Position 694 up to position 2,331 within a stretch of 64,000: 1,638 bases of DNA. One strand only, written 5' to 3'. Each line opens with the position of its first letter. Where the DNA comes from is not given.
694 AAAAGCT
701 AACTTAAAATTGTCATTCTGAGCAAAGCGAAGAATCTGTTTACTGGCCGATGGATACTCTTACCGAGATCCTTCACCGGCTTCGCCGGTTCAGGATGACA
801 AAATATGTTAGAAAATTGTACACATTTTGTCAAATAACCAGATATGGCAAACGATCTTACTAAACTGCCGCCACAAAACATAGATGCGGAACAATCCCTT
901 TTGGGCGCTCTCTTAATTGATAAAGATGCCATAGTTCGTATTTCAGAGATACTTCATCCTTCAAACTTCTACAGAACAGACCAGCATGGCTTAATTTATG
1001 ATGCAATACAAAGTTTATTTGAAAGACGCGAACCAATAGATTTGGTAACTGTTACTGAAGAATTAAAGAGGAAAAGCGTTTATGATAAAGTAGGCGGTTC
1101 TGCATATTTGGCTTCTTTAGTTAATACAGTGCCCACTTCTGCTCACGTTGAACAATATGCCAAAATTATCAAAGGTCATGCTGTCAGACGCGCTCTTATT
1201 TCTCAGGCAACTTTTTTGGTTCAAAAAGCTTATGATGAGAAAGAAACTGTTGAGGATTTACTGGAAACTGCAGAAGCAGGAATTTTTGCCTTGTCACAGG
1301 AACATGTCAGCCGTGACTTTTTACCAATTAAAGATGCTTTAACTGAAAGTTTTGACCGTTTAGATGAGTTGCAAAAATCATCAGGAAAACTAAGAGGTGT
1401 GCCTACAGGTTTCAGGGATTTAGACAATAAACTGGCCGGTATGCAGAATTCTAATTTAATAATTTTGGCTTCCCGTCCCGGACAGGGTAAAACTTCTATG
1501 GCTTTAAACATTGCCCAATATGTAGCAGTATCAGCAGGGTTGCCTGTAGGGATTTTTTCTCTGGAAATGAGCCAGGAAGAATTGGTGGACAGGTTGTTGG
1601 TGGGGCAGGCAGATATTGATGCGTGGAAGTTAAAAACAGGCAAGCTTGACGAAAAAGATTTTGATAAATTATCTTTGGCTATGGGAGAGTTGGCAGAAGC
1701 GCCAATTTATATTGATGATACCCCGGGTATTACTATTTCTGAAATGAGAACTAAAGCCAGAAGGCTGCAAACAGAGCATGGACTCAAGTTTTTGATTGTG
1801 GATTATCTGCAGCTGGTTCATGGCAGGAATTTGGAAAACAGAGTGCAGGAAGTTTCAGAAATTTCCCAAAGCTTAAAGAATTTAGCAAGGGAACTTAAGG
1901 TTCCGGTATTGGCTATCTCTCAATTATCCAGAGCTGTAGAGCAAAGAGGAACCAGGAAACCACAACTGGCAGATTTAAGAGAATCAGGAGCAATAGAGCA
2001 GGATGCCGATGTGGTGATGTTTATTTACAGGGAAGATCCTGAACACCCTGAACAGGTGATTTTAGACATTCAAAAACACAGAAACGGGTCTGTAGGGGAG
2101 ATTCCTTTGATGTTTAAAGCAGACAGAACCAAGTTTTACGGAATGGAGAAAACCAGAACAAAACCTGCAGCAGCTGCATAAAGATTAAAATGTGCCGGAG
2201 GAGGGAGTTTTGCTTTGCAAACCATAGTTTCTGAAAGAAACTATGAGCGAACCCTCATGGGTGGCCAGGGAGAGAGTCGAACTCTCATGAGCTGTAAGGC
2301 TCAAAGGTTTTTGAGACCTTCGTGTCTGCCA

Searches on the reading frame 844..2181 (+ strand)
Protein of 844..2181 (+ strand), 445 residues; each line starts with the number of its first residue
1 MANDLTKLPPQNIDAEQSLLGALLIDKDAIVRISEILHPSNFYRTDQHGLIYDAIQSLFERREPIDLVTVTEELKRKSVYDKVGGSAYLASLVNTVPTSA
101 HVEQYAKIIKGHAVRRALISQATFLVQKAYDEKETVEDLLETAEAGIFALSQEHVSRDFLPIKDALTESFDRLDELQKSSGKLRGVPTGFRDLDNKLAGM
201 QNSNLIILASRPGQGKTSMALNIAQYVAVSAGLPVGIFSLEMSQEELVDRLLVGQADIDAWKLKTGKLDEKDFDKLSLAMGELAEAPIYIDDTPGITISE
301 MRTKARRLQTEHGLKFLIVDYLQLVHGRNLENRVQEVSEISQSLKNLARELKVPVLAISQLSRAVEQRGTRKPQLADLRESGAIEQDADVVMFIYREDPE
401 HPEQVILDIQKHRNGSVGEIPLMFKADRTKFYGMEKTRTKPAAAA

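Call 49: search_protein_families(library=pfam, proteins=[window:844-2181:+], max_evalue=0.00001)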
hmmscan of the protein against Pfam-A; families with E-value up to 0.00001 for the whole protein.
window:844-2181:+ (445 aa): 4 families
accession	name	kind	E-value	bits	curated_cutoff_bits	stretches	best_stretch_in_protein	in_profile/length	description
PF03796.21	DnaB_C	-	4.7e-99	331.3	27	1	185-431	1-253/255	DnaB-like helicase C terminal domain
PF00772.26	DnaB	-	1.2e-34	118.9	23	1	9-110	2-102/103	DnaB-like helicase N terminal domain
PF13481.12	AAA_25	-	2.8e-12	47.1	27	1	202-361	32-190/195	AAA domain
PF06745.19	ATPase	-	2.8e-06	27.3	26.6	1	186-390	1-191/231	KaiC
